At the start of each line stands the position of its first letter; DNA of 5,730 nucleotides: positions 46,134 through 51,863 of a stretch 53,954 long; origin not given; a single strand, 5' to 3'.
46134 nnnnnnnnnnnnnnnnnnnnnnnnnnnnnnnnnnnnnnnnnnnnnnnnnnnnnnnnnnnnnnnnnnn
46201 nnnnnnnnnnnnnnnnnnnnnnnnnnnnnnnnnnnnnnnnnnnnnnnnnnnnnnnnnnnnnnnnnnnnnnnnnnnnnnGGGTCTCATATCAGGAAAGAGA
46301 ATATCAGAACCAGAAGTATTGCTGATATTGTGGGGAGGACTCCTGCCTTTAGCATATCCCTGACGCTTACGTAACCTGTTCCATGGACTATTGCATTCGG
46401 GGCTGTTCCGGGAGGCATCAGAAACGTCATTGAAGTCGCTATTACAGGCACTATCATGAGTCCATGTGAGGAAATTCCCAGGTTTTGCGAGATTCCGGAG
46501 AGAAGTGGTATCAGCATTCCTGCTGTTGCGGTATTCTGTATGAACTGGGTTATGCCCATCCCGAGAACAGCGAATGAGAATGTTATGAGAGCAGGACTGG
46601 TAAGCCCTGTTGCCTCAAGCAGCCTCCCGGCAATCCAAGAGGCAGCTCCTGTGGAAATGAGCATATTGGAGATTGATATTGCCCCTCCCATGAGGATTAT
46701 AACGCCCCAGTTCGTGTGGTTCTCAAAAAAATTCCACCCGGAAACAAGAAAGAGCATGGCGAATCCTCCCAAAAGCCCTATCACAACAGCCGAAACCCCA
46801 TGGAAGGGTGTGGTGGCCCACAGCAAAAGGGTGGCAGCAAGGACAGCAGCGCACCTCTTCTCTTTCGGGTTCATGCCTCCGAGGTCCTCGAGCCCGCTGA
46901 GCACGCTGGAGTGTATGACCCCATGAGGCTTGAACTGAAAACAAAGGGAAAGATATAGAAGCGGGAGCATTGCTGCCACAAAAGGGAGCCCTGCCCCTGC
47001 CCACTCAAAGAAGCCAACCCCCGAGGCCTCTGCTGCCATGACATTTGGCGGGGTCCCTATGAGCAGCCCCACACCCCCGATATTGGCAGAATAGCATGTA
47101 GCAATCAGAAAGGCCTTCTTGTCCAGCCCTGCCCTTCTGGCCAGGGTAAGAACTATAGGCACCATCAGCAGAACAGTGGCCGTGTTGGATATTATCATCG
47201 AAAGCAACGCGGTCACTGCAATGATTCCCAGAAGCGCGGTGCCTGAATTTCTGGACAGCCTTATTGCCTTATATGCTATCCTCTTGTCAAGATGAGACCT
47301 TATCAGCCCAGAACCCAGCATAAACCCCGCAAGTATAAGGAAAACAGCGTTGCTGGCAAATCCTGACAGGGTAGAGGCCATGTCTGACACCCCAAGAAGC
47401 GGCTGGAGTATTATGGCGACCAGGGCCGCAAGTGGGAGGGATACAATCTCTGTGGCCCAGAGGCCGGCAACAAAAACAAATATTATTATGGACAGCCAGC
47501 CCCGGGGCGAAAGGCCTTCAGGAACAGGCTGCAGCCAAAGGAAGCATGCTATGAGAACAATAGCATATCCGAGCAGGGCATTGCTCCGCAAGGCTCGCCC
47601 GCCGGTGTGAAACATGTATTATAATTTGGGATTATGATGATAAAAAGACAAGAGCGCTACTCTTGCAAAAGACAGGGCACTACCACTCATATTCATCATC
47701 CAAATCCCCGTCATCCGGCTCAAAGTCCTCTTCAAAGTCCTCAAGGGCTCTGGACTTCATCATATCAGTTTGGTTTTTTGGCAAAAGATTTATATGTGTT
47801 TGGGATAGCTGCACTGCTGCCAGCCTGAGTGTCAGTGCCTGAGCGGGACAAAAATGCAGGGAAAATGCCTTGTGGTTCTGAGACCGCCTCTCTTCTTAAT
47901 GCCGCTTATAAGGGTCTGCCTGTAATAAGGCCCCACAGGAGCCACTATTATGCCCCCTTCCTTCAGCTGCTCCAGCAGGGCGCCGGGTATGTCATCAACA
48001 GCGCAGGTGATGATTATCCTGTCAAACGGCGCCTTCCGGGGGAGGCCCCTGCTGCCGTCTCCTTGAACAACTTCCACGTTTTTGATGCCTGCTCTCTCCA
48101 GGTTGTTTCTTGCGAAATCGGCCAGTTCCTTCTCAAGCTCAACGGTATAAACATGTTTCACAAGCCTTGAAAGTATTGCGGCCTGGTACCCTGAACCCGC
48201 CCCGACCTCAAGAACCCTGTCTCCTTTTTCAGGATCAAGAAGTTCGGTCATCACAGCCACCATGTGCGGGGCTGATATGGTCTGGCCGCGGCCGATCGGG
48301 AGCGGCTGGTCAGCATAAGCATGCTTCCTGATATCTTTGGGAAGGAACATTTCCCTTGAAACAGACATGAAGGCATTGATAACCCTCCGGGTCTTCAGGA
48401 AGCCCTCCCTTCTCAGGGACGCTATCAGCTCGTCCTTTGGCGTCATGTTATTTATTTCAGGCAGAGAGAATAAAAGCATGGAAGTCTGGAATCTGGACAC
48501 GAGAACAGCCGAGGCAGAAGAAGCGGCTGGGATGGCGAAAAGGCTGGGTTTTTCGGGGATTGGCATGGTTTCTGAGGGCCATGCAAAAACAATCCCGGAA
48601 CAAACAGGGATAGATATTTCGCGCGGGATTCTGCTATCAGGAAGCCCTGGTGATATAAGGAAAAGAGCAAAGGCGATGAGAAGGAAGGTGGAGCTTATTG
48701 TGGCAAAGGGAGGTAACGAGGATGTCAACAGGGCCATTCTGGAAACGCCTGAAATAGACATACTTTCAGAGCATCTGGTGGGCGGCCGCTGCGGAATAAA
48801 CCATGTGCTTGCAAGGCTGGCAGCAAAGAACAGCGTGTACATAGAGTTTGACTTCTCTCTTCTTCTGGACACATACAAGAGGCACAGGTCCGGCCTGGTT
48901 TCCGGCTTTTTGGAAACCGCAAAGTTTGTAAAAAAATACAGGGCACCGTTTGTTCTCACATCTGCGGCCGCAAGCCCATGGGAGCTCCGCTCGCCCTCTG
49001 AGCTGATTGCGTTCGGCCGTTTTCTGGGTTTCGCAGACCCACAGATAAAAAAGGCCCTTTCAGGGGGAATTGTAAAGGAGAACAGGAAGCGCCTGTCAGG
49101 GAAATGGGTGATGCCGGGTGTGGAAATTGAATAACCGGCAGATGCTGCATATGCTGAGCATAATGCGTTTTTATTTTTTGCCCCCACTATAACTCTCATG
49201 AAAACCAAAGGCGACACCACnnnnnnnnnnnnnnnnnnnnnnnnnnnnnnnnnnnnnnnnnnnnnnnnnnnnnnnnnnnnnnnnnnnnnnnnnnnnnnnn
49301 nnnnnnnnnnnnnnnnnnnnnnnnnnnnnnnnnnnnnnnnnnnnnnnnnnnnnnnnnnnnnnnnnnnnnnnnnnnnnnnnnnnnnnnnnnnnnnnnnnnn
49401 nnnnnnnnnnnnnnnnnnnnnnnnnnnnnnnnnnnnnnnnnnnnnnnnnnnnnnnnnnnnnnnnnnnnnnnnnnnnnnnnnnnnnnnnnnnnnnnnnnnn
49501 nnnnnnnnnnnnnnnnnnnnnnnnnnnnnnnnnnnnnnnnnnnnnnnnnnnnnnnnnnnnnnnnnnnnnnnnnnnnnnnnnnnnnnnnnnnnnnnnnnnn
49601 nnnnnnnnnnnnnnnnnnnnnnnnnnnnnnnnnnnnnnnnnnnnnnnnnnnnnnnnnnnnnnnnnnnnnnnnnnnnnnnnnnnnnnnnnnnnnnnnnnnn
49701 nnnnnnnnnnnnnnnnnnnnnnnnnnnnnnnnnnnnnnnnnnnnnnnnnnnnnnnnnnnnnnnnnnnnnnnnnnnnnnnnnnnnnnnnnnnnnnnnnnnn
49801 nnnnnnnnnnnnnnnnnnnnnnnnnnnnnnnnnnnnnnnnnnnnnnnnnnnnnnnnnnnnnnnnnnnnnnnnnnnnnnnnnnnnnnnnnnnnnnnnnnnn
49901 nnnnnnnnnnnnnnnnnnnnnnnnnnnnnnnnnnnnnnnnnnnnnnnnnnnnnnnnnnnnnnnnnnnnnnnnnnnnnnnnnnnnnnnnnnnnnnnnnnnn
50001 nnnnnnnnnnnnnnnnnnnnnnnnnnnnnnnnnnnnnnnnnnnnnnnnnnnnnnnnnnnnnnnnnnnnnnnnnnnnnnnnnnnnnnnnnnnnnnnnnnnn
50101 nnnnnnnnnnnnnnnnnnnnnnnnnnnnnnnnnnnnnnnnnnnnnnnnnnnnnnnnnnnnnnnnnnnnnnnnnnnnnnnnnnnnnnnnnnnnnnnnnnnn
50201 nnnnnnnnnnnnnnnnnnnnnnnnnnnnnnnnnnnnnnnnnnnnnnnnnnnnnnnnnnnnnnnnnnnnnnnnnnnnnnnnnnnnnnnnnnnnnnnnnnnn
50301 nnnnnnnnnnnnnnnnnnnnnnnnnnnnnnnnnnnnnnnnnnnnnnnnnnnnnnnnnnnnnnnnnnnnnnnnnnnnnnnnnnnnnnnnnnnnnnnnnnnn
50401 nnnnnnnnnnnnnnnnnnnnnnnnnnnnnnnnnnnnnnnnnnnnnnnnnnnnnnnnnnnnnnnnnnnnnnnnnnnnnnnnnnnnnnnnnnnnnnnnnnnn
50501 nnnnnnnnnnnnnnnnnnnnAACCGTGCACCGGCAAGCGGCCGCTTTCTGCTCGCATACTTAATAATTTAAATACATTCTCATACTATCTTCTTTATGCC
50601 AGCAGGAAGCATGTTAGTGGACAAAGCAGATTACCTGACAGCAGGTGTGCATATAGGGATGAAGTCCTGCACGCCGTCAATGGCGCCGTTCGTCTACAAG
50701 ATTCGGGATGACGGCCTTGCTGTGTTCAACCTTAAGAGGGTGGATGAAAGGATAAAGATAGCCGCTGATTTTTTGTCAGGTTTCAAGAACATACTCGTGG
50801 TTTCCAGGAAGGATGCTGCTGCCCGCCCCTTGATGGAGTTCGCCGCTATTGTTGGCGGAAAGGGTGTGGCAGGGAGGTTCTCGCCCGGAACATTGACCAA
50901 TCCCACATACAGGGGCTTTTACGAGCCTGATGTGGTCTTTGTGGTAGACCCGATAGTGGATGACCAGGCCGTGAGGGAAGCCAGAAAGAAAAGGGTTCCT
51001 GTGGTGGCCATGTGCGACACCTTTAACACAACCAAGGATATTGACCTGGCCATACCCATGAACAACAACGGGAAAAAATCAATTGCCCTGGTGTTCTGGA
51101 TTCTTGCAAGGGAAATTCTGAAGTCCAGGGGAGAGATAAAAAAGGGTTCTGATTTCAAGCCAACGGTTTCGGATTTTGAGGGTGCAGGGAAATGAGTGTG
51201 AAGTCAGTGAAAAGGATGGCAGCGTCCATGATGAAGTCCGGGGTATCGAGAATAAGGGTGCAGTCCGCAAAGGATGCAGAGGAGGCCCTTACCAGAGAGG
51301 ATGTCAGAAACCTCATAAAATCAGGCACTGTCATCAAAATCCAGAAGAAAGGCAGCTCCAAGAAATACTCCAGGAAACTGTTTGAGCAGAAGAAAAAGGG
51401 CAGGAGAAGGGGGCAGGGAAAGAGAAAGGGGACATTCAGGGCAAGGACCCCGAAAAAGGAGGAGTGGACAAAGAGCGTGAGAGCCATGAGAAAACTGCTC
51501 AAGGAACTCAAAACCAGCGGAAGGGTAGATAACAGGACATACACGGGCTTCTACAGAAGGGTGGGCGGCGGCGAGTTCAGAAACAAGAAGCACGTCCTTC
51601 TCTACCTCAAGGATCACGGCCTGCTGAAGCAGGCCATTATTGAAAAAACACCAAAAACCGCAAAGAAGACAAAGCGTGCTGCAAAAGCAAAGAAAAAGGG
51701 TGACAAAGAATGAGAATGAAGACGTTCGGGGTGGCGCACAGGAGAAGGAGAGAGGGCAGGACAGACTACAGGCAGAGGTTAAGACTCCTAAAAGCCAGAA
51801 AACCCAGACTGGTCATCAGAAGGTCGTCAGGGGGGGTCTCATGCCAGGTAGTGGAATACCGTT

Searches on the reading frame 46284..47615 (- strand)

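Call 58: search_protein_families(library=pfam, proteins=[window:46284-47615:-], max_evalue=0.001)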
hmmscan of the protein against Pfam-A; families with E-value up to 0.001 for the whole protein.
window:46284-47615:- (443 aa): 3 families
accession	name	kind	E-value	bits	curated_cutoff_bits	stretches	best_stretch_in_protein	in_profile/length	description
PF03600.22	CitMHS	-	3.5e-54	184.6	31.9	2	52-271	3-218/336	Citrate transporter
PF00939.25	Na_sulph_symp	-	1.2e-45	156.8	27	1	18-440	9-462/472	Sodium:sulfate symporter transmembrane region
PF06808.19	DctM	-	1.6e-06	27.7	23.8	1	43-224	222-408/413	Tripartite ATP-independent periplasmic transporter, DctM component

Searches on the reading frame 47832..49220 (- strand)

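Call 59: search_protein_families(library=pfam, proteins=[window:47832-49220:-], max_evalue=0.001)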
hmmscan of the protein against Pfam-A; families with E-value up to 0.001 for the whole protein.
window:47832-49220:- (462 aa): 9 families
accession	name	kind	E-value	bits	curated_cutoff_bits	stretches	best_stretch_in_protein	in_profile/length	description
PF01135.25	PCMT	-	5.8e-64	216.2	20.3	1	262-460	3-205/210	Protein-L-isoaspartate(D-aspartate) O-methyltransferase (PCMT)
PF13649.12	Methyltransf_25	-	3.3e-09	37.7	27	1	336-408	1-74/97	Methyltransferase domain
PF13847.12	Methyltransf_31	-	4.5e-09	36.6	27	1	331-412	2-88/145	Methyltransferase domain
PF08241.18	Methyltransf_11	-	2.8e-07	31.5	21.2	1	337-411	1-73/95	Methyltransferase domain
PF00398.26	RrnaAD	-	3.5e-07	30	24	1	327-389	25-85/263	Ribosomal RNA adenine dimethylase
PF01189.24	Methyltr_RsmB-F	-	6.6e-06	26.4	27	1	327-404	3-85/199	16S rRNA methyltransferase RsmB/F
PF05175.20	MTS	-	3.1e-05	24.1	23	1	323-403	22-103/170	Methyltransferase small domain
PF08704.16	GCD14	-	0.00012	22.3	26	1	321-384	29-95/247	tRNA methyltransferase complex GCD14 subunit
PF02475.24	TRM5-TYW2_MTfase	-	0.00085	19.7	28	0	331-425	35-133/164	TRM5/TYW2 methyltransferase domain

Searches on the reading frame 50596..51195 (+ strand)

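Call 59: search_protein_families(library=pfam, proteins=[window:50596-51195:+], max_evalue=0.001)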
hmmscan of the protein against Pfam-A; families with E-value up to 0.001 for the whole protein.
window:50596-51195:+ (199 aa): 1 family
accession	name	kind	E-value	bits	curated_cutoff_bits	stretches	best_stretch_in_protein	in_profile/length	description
PF00318.25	Ribosomal_S2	-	6.5e-25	88.1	26.1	2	110-175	149-214/216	Ribosomal protein S2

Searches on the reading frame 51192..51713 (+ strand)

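Call 59: search_protein_families(library=pfam, proteins=[window:51192-51713:+], max_evalue=0.001)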
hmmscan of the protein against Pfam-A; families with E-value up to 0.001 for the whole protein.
window:51192-51713:+ (173 aa): 2 families
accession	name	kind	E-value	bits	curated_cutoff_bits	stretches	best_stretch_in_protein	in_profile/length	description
PF25476.1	Ribosomal_L19e_C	-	2e-25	89.2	25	1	53-142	1-90/91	Ribosomal protein L19e, C-terminal domain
PF01280.26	Ribosomal_L19e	-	2.2e-12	47.1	25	1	3-51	2-52/53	Ribosomal protein L19e, N-terminal domain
